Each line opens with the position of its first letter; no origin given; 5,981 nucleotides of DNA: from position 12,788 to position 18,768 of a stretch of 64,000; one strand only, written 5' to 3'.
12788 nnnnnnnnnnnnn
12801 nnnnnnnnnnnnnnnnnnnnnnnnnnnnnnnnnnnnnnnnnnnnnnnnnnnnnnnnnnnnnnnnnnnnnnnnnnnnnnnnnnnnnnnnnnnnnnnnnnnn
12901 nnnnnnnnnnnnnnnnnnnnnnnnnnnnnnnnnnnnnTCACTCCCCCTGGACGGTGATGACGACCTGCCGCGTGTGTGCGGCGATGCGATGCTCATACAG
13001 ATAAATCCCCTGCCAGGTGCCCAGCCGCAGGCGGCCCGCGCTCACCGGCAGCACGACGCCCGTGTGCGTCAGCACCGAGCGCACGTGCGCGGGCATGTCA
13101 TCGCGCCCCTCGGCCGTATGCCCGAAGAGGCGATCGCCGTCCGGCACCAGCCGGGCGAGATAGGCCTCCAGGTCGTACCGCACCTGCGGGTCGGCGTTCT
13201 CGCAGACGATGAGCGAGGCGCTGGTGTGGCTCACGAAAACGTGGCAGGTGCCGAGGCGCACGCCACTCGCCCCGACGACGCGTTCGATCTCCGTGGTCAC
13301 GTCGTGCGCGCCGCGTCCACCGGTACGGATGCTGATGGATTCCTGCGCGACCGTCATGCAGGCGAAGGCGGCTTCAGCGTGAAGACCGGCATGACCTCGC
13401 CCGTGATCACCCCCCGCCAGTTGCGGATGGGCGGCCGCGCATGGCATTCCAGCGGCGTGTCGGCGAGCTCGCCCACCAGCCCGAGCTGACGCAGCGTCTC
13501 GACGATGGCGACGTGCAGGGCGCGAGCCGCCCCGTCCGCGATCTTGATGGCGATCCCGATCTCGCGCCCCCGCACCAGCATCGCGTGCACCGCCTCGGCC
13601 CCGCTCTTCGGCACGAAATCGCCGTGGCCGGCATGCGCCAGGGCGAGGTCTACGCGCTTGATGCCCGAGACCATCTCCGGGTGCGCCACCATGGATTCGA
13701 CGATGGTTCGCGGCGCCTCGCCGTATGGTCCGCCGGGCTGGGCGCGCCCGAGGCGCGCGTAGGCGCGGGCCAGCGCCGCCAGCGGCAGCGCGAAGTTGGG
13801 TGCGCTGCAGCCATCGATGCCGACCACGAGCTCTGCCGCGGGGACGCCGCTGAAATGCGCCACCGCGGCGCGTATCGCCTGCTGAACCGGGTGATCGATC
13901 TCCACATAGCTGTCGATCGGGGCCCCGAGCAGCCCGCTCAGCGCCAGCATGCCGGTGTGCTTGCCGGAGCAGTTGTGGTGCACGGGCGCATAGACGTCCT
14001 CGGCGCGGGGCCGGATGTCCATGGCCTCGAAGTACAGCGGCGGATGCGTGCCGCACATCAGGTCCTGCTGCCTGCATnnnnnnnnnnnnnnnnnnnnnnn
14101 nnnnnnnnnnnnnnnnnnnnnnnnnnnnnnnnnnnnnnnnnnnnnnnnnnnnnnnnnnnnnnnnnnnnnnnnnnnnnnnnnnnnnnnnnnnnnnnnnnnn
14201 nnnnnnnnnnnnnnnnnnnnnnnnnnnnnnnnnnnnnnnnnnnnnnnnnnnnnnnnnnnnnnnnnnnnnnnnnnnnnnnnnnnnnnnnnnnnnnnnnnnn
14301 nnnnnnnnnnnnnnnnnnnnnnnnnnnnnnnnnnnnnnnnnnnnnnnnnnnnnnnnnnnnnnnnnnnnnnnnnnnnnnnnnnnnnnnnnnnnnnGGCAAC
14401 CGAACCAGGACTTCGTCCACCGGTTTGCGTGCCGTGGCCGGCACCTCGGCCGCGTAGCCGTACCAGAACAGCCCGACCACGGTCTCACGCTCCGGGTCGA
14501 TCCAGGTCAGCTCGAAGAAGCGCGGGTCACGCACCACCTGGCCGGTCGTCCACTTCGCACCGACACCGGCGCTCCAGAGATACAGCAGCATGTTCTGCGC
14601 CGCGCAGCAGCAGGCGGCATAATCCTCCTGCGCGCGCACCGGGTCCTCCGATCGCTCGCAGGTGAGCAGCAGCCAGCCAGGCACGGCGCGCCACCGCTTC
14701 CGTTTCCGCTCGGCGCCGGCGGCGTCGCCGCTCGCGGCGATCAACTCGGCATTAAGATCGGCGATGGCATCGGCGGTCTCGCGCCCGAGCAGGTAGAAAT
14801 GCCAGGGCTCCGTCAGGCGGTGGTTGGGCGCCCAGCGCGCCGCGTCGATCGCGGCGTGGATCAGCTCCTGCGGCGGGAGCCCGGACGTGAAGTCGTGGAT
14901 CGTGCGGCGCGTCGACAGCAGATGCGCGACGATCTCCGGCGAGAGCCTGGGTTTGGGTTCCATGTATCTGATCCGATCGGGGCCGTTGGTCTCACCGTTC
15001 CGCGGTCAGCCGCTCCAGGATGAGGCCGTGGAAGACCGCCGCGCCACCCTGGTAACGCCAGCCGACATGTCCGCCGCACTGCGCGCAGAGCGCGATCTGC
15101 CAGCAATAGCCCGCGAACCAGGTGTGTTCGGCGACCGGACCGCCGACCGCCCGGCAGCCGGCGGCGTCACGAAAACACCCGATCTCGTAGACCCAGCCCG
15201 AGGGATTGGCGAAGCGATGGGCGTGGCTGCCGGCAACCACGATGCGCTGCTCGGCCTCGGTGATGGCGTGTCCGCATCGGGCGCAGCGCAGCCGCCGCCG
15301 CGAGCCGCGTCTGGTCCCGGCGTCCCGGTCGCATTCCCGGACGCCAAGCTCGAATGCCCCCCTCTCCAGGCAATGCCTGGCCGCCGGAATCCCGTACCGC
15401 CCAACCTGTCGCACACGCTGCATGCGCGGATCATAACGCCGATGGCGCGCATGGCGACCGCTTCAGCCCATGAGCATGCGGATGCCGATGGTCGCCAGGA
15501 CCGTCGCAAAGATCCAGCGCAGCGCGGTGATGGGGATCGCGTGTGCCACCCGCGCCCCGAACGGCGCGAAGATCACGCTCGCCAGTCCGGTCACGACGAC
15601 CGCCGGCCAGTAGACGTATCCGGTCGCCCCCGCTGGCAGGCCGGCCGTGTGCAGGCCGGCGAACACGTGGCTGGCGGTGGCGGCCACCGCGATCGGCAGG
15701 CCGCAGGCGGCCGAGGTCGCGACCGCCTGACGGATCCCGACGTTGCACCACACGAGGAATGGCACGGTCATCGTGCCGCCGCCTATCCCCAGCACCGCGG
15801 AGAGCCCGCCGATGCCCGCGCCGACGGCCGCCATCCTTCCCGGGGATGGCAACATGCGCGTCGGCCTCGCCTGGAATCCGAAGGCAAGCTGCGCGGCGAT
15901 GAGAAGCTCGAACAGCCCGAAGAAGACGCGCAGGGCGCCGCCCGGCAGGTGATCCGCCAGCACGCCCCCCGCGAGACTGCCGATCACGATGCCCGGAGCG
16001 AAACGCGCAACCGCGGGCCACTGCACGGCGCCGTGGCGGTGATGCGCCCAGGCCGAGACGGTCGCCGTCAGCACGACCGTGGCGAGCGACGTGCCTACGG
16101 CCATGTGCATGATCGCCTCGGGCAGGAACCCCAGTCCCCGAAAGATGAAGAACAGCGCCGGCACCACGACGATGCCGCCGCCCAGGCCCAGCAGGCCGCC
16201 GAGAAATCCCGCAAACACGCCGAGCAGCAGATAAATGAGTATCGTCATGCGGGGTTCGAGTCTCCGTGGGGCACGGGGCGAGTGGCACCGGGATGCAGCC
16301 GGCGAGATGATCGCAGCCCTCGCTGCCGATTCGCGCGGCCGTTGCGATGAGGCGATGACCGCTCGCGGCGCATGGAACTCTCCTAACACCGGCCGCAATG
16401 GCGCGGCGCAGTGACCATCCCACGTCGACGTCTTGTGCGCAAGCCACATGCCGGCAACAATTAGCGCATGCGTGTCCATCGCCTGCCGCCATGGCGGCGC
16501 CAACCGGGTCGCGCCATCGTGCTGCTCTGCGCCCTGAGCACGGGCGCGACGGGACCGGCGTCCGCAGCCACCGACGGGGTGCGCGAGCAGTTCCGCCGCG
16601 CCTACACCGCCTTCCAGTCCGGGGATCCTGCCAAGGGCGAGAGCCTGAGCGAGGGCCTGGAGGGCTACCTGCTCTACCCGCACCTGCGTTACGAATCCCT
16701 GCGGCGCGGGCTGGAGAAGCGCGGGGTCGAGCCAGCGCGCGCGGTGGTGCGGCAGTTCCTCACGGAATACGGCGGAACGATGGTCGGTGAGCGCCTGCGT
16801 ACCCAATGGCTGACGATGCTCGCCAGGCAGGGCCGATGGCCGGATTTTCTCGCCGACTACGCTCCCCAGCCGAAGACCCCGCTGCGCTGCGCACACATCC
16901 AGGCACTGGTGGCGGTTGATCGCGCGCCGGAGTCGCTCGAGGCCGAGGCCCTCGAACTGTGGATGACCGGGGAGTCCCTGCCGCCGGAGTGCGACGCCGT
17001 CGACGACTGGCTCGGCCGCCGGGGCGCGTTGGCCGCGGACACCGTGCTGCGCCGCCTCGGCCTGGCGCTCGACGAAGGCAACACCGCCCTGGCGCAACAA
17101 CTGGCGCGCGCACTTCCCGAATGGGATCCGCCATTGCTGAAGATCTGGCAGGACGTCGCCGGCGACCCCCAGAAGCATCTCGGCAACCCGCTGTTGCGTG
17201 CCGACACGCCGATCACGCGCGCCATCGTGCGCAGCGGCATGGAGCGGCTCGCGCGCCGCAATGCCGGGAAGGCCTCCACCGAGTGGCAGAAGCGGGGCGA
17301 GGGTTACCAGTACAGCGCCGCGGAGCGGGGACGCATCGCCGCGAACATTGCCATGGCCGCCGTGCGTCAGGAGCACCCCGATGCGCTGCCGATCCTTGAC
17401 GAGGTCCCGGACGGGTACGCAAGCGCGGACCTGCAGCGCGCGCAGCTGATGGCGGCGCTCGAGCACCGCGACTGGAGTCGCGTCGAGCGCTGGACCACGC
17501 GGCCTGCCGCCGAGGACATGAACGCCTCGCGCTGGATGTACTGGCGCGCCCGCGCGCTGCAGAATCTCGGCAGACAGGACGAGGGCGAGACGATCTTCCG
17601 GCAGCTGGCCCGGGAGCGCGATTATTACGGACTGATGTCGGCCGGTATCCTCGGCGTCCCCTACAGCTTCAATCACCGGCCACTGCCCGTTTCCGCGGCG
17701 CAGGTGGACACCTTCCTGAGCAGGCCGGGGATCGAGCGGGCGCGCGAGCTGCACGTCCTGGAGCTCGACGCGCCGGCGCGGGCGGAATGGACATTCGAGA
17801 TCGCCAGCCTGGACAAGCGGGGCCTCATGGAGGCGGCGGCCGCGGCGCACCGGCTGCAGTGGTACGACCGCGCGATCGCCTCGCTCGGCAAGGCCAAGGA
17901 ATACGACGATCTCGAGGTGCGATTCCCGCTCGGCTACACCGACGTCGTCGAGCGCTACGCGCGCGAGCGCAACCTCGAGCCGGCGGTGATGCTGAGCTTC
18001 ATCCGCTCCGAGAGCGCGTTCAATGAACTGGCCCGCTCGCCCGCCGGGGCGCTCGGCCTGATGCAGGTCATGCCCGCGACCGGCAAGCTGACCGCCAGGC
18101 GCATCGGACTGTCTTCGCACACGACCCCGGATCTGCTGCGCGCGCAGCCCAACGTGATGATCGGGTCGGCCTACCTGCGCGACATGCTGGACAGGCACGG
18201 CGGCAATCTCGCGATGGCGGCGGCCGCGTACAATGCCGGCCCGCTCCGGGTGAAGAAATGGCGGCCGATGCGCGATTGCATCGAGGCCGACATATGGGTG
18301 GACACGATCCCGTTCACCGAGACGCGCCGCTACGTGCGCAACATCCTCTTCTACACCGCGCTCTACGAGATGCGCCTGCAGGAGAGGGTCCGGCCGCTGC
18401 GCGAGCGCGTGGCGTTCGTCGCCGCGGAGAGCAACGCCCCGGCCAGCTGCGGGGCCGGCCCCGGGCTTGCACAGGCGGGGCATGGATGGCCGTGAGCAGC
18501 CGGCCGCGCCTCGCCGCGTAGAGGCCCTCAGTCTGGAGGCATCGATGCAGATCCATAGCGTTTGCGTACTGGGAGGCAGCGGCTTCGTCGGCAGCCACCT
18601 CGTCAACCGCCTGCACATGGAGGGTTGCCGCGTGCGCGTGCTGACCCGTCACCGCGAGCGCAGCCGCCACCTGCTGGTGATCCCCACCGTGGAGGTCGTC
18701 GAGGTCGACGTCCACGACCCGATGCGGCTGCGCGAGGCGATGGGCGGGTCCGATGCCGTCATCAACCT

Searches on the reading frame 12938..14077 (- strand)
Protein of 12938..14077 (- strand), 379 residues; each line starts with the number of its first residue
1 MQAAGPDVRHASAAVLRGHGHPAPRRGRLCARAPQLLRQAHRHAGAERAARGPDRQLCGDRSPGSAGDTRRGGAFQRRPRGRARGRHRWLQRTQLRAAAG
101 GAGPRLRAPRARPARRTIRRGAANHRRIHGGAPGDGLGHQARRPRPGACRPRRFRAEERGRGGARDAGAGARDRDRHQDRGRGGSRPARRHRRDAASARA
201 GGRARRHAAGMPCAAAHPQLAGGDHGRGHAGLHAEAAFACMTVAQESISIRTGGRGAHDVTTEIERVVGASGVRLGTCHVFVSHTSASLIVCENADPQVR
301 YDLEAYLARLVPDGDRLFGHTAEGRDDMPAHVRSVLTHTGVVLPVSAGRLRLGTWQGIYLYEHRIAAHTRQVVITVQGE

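Call 84: search_protein_families(library=pfam, proteins=[window:12938-14077:-], max_evalue=0.0001)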
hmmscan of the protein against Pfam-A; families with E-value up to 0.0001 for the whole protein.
window:12938-14077:- (379 aa): 1 family
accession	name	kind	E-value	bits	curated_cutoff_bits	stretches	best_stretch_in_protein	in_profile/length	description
PF01894.22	UPF0047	-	3.5e-38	130.8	27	1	259-376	1-117/117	Uncharacterised protein family UPF0047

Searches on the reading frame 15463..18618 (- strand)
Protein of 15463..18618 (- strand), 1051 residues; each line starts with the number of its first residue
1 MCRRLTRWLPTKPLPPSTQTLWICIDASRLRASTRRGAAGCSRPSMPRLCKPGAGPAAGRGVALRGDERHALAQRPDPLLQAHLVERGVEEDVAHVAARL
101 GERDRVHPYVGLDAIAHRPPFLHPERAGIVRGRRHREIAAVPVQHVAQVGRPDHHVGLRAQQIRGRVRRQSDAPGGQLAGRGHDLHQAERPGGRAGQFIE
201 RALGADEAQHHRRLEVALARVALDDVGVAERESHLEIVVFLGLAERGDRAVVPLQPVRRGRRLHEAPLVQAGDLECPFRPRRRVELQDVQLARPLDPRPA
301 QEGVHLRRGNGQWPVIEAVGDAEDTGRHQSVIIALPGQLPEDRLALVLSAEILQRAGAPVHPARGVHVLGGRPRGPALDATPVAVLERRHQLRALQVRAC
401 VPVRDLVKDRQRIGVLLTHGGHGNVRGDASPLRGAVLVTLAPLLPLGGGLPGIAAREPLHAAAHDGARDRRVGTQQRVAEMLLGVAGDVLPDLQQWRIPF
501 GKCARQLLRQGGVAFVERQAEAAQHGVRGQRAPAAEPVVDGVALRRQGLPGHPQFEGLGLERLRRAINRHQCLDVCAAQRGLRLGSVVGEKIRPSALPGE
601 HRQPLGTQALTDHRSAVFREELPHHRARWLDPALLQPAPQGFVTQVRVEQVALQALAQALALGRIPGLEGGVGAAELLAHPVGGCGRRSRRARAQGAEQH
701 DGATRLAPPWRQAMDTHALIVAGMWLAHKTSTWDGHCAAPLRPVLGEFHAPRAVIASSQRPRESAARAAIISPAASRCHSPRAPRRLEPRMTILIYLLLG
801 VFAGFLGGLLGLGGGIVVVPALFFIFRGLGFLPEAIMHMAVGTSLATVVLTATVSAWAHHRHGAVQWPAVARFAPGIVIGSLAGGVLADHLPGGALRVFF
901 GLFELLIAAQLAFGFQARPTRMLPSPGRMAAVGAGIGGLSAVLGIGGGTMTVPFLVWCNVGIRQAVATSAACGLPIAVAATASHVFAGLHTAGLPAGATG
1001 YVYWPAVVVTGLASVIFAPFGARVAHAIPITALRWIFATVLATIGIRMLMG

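Call 59: search_protein_families(library=pfam, proteins=[window:15463-18618:-], max_evalue=0.001)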
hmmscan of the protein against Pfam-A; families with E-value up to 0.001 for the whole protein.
window:15463-18618:- (1051 aa): 1 family
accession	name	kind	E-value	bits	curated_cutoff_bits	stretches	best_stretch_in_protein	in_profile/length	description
PF01925.25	TauE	-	1.1e-52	179.5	32.6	1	796-1048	1-237/237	Sulfite exporter TauE/SafE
